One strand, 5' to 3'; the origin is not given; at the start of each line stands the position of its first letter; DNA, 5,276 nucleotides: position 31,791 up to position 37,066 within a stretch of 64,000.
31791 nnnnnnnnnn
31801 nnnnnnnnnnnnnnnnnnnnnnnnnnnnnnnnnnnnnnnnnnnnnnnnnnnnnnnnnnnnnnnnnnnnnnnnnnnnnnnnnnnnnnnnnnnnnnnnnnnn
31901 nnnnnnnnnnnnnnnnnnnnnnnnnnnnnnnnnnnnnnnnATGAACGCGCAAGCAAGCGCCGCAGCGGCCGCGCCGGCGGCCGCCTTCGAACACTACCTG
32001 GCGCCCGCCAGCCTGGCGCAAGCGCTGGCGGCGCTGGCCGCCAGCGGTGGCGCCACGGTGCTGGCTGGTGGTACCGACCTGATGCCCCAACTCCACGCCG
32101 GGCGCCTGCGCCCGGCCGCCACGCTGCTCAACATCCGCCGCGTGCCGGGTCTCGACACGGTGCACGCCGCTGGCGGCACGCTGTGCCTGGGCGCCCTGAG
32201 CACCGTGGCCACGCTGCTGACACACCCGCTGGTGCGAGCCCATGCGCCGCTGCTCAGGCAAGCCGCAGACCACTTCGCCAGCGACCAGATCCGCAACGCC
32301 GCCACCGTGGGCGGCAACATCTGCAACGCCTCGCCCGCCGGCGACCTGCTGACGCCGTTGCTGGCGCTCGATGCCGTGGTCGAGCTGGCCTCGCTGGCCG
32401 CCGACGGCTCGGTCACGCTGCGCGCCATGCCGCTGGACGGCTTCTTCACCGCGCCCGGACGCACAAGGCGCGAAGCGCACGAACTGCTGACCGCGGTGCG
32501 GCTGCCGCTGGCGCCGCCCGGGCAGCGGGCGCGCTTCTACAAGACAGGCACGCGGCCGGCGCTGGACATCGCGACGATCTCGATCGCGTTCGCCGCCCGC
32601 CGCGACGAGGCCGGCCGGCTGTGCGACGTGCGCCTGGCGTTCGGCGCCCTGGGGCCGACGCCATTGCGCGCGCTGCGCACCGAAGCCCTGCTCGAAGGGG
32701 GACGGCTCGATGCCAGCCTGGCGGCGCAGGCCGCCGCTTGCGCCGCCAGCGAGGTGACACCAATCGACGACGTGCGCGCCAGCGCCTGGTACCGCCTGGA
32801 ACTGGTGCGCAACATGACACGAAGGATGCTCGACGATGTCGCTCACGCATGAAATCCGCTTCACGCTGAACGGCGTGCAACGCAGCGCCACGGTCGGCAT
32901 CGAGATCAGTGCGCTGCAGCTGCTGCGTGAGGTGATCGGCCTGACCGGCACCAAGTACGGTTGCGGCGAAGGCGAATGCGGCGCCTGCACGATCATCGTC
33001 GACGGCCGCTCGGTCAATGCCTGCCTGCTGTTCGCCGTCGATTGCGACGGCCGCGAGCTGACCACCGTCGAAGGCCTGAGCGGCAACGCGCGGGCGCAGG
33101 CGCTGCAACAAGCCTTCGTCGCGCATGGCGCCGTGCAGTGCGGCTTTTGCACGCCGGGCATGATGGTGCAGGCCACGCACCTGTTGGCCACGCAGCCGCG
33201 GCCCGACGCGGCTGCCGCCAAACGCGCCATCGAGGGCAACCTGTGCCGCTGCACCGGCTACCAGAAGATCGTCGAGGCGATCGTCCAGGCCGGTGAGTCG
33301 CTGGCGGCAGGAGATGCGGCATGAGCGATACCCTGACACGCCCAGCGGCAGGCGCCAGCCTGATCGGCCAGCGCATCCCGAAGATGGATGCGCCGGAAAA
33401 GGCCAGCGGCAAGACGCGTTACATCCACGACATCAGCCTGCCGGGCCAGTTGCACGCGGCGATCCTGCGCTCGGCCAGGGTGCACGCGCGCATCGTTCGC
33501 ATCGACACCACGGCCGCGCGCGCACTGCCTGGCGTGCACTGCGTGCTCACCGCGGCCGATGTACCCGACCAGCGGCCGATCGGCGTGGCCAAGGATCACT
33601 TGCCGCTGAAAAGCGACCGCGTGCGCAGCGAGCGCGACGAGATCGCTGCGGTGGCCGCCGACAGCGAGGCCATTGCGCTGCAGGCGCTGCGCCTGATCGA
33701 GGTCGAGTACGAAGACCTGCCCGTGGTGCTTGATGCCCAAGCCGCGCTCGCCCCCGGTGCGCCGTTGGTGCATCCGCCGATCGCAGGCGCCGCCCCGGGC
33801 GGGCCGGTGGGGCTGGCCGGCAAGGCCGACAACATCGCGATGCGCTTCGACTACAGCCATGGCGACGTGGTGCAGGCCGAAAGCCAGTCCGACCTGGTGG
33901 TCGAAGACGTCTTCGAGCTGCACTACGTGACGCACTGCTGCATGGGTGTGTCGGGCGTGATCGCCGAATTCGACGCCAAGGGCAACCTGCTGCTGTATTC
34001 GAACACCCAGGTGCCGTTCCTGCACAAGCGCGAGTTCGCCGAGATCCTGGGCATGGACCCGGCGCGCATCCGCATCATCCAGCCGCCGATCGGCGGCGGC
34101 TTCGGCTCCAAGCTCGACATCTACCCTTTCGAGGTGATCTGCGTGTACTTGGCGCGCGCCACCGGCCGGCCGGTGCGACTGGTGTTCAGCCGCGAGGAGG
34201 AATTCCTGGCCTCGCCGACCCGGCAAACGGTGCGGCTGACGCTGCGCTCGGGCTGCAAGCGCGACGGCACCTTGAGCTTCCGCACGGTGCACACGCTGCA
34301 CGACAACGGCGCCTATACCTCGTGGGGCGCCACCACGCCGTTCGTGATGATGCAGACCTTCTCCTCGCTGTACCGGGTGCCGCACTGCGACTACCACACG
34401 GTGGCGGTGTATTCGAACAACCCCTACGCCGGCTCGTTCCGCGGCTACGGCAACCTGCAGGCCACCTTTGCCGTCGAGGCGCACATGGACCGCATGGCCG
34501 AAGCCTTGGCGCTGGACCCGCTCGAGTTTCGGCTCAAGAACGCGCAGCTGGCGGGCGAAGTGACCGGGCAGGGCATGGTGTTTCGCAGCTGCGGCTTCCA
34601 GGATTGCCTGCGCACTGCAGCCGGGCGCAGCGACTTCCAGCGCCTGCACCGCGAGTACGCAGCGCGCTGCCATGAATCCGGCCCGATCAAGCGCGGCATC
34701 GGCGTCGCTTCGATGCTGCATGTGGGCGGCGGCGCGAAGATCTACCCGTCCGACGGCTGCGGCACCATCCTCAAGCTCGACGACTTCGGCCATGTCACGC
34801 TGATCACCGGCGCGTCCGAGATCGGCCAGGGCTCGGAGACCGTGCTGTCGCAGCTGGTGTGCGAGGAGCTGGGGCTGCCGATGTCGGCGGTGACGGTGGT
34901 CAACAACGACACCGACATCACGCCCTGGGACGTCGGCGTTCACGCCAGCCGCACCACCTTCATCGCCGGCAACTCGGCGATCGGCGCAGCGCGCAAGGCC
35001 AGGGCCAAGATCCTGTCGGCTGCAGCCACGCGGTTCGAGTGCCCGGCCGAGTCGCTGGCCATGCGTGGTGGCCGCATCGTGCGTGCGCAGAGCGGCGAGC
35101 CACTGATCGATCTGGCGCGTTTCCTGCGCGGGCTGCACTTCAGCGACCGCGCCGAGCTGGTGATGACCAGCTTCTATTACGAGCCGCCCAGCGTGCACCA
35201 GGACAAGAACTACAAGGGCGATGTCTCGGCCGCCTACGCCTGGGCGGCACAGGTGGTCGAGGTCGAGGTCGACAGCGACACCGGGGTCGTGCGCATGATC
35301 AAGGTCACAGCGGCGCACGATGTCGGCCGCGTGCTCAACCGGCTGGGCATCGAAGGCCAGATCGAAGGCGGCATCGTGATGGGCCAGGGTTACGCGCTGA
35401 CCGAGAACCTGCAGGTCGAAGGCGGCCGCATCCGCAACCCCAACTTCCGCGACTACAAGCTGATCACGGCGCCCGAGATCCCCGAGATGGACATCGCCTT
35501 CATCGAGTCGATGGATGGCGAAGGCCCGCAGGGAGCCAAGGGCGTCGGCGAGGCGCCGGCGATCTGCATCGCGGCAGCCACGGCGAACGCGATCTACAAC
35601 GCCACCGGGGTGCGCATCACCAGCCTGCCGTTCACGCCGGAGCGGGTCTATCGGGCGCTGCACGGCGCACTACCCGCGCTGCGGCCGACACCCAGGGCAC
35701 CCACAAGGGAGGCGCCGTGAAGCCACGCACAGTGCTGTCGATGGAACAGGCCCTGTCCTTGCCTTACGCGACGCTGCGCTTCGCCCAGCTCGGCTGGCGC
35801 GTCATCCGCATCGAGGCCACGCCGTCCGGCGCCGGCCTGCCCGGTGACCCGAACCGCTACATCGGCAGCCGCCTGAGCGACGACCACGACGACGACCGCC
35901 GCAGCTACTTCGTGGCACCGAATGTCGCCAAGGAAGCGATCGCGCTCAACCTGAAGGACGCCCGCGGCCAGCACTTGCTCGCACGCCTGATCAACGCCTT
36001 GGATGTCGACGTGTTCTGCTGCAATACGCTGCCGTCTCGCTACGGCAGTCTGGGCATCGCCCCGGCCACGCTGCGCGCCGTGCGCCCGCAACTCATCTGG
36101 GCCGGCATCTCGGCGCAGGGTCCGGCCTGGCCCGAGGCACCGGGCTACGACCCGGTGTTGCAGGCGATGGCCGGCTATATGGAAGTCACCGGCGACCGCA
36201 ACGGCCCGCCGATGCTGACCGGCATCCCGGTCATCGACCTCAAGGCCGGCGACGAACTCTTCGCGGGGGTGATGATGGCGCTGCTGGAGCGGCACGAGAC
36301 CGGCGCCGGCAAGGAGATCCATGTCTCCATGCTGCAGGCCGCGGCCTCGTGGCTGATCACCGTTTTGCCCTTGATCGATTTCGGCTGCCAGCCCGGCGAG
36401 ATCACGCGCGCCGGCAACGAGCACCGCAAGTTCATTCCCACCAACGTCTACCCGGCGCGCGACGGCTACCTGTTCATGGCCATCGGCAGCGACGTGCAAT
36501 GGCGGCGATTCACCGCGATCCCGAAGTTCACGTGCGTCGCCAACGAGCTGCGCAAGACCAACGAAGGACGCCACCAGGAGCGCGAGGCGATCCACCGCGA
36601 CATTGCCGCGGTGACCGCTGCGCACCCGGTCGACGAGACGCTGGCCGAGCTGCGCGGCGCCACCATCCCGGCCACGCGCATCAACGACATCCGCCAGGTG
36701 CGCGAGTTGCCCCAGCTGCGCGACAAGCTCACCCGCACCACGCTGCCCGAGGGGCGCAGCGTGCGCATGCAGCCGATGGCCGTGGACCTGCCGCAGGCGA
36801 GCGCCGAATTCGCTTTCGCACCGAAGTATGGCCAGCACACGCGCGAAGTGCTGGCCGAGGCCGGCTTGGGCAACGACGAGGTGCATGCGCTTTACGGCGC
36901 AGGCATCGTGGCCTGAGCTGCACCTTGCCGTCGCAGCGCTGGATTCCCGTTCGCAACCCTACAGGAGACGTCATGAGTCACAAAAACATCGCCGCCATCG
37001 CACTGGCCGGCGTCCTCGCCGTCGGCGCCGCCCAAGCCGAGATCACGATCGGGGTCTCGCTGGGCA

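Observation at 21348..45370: Complete iaa-type anaerobic auxin (indole-3-acetate) degradation operon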

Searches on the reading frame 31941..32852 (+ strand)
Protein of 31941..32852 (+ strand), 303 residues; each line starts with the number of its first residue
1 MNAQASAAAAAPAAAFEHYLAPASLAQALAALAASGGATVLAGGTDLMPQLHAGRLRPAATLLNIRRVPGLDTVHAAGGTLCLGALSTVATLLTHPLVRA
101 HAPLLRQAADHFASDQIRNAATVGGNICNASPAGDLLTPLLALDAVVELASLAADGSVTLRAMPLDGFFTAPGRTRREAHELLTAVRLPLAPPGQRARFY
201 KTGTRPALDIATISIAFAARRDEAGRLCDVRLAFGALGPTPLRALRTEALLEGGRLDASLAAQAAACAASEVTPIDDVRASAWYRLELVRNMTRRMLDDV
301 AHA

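Call 6: search_protein_families(library=pfam, proteins=[window:31941-32852:+])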
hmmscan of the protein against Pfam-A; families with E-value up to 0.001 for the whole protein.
window:31941-32852:+ (303 aa): 2 families
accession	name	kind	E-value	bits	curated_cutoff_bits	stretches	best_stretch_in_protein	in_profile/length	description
PF00941.27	FAD_binding_5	-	2.7e-45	154.7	27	1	16-190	3-169/170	FAD binding domain in molybdopterin dehydrogenase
PF03450.22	CO_deh_flav_C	-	2e-24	86.1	25.5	1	199-299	2-101/102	CO dehydrogenase flavoprotein C-terminal domain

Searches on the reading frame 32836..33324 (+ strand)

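Call 6: search_protein_families(library=pfam, proteins=[window:32836-33324:+])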
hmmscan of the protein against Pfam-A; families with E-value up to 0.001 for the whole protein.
window:32836-33324:+ (162 aa): 3 families
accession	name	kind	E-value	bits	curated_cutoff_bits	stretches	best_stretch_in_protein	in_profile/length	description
PF01799.25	Fer2_2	-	6.9e-30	103.4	30.3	1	77-149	1-74/75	[2Fe-2S] binding domain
PF00111.32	Fer2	-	1.3e-06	28.7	21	1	9-60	1-52/77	2Fe-2S iron-sulfur cluster binding domain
PF13085.11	Fer2_3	-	2.9e-05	24.5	27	1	40-83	49-91/107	2Fe-2S iron-sulfur cluster binding domain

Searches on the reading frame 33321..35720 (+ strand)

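Call 7: search_protein_families(library=pfam, proteins=[window:33321-35720:+])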
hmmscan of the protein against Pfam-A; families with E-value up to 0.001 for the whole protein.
window:33321-35720:+ (799 aa): 3 families
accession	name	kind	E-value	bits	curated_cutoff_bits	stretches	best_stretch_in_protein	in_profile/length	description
PF02738.23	MoCoBD_1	-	5.9e-74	248.7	27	1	170-408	7-244/244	Molybdopterin cofactor-binding domain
PF20256.3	MoCoBD_2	-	2.7e-72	244.1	27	1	435-721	4-283/283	Molybdopterin cofactor-binding domain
PF01315.27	Ald_Xan_dh_C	-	1.1e-28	100.1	31.3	1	29-134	1-110/110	Aldehyde oxidase and xanthine dehydrogenase, a/b hammerhead domain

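Call 30: search_protein_families(library=ncbifam, proteins=[window:33321-35720:+], max_evalue=1e-10)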
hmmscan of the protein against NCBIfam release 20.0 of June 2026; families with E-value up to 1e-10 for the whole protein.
window:33321-35720:+ (799 aa): 13 families
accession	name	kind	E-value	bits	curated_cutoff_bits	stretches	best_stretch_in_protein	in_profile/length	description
TIGR03194.1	4hydrxCoA_A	equivalog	9.3e-177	589.7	994.55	1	19-780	1-746/746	4-hydroxybenzoyl-CoA reductase subunit alpha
NF043082.1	XdhA_XDHase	equivalog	1.1e-173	579.2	780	1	15-781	1-753/758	xanthine dehydrogenase subunit XdhA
NF007426.0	PRK09970.1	equivalog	4.1e-168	560.8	916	1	13-781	4-756/761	xanthine dehydrogenase molybdenum-binding subunit XdhA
TIGR03196.1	pucD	equivalog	2.9e-134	449.2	783.65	1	16-776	4-754/763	xanthine dehydrogenase subunit D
NF041018.1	glyceraldDH_alpha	equivalog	2.3e-120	403.2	790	1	14-777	2-741/741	glyceraldehyde dehydrogenase subunit alpha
TIGR03311.1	Se_dep_XDH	equivalog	1.4e-112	377.4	830.45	2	13-569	160-683/848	selenium-dependent xanthine dehydrogenase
TIGR02416.1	CO_dehy_Mo_lg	equivalog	4.2e-102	342.7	991.15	1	29-778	7-769/770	aerobic carbon-monoxide dehydrogenase large subunit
NF040766.1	CODH_aero_grp5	exception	8e-99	331.9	950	1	14-778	4-783/785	aerobic carbon-monoxide dehydrogenase large subunit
NF045668.1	pterin_aldehy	equivalog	2.3e-97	327.1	1100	2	7-559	167-713/905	molybdopterin-dependent aldehyde oxidoreductase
TIGR03313.1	Se_sel_red_Mo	hypoth_equivalog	4.2e-90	302.7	1101.9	2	169-780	350-949/951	molybdopterin-dependent oxidoreductase Mo/Fe-S-binding subunit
NF041671.1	peri_hyde_PaoC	equivalog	7.7e-82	275.8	1180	1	12-779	15-730/735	aldehyde oxidoreductase molybdenum-binding subunit PaoC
TIGR02965.1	xanthine_xdhB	equivalog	6.8e-81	272.5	849.5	1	22-780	8-754/758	xanthine dehydrogenase molybdopterin binding subunit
TIGR02969.1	mam_aldehyde_ox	subfamily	2.6e-35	121.3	1912.3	2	181-536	718-1074/1330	aldehyde oxidase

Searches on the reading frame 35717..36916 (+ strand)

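Call 7: search_protein_families(library=pfam, proteins=[window:35717-36916:+])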
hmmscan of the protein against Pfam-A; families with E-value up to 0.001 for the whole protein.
window:35717-36916:+ (399 aa): 1 family
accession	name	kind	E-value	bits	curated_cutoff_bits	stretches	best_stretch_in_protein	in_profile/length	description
PF02515.22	CoA_transf_3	-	6.8e-70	236.4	23.3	1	5-375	5-366/366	CoA-transferase family III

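Call 30: search_protein_families(library=ncbifam, proteins=[window:35717-36916:+], max_evalue=1e-10)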
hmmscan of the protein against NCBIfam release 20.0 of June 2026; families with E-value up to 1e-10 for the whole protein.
window:35717-36916:+ (399 aa): 6 families
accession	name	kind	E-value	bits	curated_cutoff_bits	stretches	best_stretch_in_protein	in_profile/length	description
NF052585.1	SucGlutTfsCaiB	equivalog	1.4e-44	152.3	750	1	6-382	13-388/394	succinate--glutarate CoA-transferase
NF003809.0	PRK05398.1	subfamily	6.5e-35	120.5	442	1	6-208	10-203/416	formyl-CoA transferase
NF041294.1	Scnl_mescCoAtase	equivalog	1.8e-34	119.5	700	1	5-379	8-380/381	succinyl-CoA:mesaconate CoA-transferase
TIGR03253.1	oxalate_frc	equivalog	2.6e-34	118.7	504.2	1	6-396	9-414/416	formyl-CoA transferase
NF008511.0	PRK11430.1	equivalog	5.4e-33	114.6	522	1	6-336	15-334/381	CoA:oxalate CoA-transferase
NF002914.1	PRK03525.1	equivalog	4.5e-14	52.2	413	1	72-398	64-397/400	L-carnitine CoA-transferase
